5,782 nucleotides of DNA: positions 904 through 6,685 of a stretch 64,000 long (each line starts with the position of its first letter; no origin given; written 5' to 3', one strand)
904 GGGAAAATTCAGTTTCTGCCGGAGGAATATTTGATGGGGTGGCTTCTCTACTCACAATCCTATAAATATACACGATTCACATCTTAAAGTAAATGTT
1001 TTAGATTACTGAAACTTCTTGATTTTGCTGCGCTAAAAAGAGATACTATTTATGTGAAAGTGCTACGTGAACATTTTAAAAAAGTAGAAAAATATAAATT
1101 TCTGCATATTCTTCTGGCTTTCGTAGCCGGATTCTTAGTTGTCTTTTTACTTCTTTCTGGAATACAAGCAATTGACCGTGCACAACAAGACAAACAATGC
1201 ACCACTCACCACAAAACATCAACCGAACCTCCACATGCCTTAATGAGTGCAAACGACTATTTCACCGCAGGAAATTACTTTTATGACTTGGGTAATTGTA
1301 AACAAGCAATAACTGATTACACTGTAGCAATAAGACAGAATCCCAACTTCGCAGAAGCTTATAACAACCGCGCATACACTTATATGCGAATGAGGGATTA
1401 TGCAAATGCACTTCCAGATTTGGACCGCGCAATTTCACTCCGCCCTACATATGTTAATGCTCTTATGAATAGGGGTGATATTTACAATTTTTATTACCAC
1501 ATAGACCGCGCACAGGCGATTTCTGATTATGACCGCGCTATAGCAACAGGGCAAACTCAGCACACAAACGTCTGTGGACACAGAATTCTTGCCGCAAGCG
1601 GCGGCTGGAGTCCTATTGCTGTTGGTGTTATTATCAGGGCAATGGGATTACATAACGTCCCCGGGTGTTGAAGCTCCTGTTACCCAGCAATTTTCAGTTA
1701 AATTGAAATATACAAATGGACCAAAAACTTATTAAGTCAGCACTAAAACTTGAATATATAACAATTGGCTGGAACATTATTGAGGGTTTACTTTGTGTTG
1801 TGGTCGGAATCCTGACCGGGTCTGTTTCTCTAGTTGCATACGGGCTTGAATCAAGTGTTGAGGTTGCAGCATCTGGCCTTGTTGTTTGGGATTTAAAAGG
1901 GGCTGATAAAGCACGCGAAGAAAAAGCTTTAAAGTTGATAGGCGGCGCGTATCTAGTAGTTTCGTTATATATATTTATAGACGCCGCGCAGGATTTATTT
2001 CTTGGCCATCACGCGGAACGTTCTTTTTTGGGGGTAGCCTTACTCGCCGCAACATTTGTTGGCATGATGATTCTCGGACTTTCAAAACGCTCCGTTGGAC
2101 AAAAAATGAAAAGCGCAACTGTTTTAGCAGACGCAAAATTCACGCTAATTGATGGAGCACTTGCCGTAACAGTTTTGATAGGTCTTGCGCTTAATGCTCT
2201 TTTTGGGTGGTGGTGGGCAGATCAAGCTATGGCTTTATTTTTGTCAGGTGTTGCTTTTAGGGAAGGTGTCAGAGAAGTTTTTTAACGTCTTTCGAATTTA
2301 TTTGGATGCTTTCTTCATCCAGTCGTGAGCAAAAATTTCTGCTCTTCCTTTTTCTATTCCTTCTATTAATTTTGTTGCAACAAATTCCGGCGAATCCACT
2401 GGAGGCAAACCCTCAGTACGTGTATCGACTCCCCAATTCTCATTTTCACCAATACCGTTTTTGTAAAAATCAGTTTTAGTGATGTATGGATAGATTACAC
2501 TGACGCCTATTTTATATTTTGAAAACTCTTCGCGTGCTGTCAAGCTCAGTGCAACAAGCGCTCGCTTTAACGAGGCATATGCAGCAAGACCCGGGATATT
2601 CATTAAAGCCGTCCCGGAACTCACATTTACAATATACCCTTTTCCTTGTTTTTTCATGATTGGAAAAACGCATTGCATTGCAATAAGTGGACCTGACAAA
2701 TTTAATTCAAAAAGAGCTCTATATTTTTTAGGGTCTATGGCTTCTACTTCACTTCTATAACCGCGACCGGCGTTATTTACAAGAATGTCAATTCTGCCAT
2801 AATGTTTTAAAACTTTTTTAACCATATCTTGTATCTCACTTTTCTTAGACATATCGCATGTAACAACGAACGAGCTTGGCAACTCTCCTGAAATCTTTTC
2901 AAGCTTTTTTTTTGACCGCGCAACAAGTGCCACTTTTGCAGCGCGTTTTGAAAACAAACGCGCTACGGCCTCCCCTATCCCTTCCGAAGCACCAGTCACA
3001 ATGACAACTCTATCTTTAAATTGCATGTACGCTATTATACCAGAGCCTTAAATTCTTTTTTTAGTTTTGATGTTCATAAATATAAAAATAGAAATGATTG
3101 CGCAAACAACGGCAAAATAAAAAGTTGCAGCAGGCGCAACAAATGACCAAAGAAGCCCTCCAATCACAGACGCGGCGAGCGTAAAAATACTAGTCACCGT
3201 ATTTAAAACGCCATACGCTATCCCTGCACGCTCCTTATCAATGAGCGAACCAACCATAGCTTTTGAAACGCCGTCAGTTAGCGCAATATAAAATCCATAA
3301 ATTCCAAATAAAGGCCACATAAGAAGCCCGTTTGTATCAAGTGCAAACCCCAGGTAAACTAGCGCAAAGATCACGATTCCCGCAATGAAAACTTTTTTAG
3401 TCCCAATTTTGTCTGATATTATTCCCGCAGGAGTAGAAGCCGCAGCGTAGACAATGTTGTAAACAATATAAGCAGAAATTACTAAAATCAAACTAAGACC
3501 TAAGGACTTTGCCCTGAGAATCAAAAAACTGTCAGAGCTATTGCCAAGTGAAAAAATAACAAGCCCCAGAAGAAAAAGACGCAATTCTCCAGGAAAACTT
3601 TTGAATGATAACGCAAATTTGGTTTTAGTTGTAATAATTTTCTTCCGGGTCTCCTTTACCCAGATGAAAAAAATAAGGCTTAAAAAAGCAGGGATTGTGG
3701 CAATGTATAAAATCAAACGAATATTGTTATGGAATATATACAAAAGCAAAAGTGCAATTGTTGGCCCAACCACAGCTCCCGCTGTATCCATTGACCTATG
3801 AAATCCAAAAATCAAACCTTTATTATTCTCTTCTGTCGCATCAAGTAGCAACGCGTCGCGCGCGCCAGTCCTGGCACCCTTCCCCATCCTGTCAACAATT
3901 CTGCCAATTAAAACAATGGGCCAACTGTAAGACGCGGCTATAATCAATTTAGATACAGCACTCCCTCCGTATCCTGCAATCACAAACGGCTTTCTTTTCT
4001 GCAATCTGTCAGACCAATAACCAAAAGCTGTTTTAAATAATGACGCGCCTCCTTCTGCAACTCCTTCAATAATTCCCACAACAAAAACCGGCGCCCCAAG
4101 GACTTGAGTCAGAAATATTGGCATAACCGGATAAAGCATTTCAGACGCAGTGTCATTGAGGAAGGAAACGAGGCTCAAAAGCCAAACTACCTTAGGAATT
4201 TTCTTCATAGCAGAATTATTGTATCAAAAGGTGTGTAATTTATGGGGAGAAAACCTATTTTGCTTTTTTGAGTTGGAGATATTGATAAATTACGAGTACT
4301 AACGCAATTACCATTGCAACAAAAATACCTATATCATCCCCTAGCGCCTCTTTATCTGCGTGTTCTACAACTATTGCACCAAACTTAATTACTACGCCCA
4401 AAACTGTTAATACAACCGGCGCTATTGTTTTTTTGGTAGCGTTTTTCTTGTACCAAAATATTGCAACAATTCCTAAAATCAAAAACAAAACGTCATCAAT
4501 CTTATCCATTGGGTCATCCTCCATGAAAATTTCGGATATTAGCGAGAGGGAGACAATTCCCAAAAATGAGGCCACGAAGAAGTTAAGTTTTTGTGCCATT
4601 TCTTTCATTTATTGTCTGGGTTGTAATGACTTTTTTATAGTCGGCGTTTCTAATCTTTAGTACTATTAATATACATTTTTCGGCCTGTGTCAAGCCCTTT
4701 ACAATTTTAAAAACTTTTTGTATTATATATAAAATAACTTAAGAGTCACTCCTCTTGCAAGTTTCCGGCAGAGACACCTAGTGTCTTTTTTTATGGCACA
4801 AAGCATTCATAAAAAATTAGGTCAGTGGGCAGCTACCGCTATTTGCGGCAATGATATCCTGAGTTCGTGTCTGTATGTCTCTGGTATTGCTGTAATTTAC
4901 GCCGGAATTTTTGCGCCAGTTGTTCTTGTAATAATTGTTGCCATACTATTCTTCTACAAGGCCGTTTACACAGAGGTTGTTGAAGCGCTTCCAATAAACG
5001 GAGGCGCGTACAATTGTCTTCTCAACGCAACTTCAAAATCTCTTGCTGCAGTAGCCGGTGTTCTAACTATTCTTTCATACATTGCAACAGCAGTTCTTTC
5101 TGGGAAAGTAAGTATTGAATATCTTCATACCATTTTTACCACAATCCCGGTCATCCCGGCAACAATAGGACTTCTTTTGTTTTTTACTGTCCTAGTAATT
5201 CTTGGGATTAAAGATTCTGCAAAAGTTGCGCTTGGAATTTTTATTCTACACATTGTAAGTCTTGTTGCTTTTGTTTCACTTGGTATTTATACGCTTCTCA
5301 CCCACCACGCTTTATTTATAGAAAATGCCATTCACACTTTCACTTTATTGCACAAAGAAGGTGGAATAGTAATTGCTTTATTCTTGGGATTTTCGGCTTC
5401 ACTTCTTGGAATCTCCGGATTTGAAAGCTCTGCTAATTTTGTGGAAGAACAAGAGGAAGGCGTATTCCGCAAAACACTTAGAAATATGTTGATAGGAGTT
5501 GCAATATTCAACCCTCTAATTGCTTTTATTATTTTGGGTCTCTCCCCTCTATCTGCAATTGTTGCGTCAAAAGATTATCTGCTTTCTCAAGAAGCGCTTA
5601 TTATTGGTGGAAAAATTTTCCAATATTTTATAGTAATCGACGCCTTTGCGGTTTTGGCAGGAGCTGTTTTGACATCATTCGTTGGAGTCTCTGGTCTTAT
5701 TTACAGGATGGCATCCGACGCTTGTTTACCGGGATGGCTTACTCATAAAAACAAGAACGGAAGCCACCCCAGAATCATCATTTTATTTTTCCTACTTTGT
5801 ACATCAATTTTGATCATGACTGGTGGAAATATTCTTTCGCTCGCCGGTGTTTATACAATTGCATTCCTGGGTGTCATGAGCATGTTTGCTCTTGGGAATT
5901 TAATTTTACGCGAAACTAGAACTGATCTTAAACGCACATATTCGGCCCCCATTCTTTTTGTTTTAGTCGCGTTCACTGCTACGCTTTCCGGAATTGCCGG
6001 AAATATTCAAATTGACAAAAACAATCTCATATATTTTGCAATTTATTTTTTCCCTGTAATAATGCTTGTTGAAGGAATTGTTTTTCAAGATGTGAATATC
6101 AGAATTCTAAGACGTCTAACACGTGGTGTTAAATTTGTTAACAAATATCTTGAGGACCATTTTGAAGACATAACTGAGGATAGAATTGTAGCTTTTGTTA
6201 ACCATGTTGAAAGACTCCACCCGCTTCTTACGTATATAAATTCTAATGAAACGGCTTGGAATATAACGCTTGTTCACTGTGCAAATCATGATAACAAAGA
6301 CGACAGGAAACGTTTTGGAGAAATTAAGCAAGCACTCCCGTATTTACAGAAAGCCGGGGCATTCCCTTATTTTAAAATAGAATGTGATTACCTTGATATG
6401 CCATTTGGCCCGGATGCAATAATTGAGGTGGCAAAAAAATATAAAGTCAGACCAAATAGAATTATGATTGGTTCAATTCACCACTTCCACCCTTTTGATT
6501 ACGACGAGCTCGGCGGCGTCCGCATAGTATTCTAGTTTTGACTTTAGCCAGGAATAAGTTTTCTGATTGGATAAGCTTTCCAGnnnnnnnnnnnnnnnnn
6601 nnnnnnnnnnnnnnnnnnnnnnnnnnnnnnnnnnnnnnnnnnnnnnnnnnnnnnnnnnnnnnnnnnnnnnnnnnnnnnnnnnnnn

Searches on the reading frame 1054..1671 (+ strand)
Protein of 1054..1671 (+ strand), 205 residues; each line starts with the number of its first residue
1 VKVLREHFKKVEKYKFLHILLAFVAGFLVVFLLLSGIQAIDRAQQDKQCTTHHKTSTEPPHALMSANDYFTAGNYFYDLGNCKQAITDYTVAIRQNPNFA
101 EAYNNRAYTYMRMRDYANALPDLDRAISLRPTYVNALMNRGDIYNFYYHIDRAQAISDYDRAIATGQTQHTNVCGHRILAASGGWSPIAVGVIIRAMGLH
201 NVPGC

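Call 66: search_protein_families(library=pfam, proteins=[window:1054-1671:+], max_evalue=0.00001)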
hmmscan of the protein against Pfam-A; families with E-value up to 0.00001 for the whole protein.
window:1054-1671:+ (205 aa): 7 families
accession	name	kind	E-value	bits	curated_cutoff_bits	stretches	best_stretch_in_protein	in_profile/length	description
PF13414.12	TPR_11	-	2.2e-14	53.3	26.8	1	73-113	1-41/42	TPR repeat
PF00515.34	TPR_1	-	5.4e-13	48.6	27.8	1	100-133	1-34/34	Tetratricopeptide repeat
PF07719.23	TPR_2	-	4.7e-12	45.5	27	1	100-133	1-34/34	Tetratricopeptide repeat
PF13432.12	TPR_16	-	6.9e-12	46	32.7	1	71-131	2-62/65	Tetratricopeptide repeat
PF13431.12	TPR_17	-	1.2e-09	38.1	24.4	1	89-119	2-32/34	Tetratricopeptide repeat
PF13181.12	TPR_8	-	2.8e-09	36.9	25.7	1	100-132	1-33/34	Tetratricopeptide repeat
PF13424.12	TPR_12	-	5.8e-06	26.8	30.1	0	100-144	3-55/77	Tetratricopeptide repeat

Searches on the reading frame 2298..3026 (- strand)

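Call 66: search_protein_families(library=pfam, proteins=[window:2298-3026:-], max_evalue=0.00001)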
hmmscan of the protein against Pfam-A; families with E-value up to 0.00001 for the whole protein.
window:2298-3026:- (242 aa): 3 families
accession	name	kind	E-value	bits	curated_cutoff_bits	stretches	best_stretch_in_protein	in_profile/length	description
PF00106.31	adh_short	-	3.4e-50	170.7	26.6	1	6-189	1-188/195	short chain dehydrogenase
PF13561.12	adh_short_C2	-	6.1e-35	121.3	27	1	12-194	1-186/236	Enoyl-(Acyl carrier protein) reductase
PF08659.16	KR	-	2.1e-09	38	22.6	1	8-160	3-159/180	KR domain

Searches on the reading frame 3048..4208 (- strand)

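Call 3: search_protein_families(library=pfam, proteins=[window:3048-4208:-], max_evalue=0.01)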
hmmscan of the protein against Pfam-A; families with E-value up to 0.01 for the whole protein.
window:3048-4208:- (386 aa): 2 families
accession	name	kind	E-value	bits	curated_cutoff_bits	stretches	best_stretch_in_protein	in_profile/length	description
PF07690.21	MFS_1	-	2.4e-42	145.5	33.4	2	11-244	1-241/347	Major Facilitator Superfamily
PF05977.19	MFS_3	-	0.0014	17.6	27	1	258-384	62-193/524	Transmembrane secretion effector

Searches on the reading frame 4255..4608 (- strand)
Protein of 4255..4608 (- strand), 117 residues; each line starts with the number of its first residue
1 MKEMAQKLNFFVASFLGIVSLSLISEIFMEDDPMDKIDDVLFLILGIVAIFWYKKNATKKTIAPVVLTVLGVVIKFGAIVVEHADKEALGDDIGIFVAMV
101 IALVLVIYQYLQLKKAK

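Call 3: search_protein_families(library=pfam, proteins=[window:4255-4608:-], max_evalue=0.01)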
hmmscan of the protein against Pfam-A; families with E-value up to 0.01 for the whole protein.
window:4255-4608:- (117 aa): 3 families
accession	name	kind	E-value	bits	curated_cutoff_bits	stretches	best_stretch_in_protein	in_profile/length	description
PF03203.19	MerC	-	0.00041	21.4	27.6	1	19-109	23-103/108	MerC mercury resistance protein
PF20040.4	DUF6442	-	0.004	17.8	25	0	88-112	24-48/102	Family of unknown function (DUF6442)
PF12670.12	DUF3792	-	0.0069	17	31.3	1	41-113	16-87/115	Protein of unknown function (DUF3792)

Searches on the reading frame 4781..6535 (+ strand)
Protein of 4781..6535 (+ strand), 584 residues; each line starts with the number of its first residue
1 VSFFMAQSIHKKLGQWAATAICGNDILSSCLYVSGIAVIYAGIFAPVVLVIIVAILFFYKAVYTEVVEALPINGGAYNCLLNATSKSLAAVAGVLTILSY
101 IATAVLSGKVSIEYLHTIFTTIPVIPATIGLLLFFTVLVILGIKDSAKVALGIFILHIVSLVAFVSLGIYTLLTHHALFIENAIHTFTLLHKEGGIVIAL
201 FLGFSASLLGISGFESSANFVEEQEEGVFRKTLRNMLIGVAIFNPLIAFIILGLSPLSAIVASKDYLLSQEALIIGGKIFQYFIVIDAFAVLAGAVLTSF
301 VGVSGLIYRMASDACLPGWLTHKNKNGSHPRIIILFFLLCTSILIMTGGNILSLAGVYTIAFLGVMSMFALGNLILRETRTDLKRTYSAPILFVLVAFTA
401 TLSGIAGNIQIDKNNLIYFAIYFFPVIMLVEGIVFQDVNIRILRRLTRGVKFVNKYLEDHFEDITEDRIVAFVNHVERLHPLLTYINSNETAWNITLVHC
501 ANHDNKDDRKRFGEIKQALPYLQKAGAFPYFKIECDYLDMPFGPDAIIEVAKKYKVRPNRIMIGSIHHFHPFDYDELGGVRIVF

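Call 3: search_protein_families(library=pfam, proteins=[window:4781-6535:+], max_evalue=0.01)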
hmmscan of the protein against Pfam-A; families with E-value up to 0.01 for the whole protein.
window:4781-6535:+ (584 aa): 1 family
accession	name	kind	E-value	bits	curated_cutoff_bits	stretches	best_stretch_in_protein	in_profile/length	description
PF13520.12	AA_permease_2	-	4e-49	168.1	27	1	13-422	1-423/427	Amino acid permease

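Call 4: search_protein_families(library=ncbifam, proteins=[window:4781-6535:+], max_evalue=0.01)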
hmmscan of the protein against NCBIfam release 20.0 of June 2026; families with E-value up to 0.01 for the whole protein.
window:4781-6535:+ (584 aa): 2 families
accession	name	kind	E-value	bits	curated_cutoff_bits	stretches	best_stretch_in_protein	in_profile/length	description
TIGR00909.1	2A0306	subfamily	5.3e-18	65.2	556.8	1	10-401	2-398/429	amino acid transporter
TIGR00908.1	2A0305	equivalog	2e-08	33.6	381.75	1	6-424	2-419/442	ethanolamine permease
